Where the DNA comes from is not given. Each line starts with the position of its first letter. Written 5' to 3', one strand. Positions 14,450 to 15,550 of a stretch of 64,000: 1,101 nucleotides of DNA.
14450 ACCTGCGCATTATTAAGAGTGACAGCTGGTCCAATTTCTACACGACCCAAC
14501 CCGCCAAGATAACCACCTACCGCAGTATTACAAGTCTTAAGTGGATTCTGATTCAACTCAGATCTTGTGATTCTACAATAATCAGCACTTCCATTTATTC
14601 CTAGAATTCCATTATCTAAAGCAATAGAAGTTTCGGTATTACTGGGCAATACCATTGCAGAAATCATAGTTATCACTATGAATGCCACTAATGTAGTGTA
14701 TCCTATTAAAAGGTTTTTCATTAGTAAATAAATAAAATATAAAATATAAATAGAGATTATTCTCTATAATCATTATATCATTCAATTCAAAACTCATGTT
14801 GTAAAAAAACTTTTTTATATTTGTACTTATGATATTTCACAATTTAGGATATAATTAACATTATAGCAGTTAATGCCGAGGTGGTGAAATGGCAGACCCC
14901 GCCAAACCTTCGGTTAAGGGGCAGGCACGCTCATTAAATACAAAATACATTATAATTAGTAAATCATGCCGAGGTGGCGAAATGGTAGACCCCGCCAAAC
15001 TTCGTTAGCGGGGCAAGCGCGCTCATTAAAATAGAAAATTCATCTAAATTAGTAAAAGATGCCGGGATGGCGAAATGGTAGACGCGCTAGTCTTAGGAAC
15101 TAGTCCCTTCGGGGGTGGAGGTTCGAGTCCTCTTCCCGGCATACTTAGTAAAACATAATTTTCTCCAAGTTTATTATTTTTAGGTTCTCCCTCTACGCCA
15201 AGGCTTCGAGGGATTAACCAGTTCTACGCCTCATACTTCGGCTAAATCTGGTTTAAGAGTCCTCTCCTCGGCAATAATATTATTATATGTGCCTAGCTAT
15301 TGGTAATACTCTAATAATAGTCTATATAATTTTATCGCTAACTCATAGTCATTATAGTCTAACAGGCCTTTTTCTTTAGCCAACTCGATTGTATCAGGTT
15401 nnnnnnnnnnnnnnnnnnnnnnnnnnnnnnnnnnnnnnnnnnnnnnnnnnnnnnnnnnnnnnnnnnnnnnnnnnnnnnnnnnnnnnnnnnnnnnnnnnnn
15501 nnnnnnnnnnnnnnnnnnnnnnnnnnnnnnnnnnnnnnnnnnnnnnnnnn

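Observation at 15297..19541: Giant 1414-aa protein with two tandem MutS-domain-V-like ATPase modules and no mismatch-binding, connector or clamp domains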

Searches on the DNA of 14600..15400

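Call 119: search_rna_families(source=window, start=14600, end=15400, threshold=evalue, max_evalue=0.01)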
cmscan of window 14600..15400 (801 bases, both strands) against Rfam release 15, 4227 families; matches with E-value up to 0.01: 1.
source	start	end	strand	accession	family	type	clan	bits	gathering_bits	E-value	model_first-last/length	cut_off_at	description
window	15061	15141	+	RF00005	tRNA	Gene; tRNA;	CL00001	59.4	29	3.2e-12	1-71/71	no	tRNA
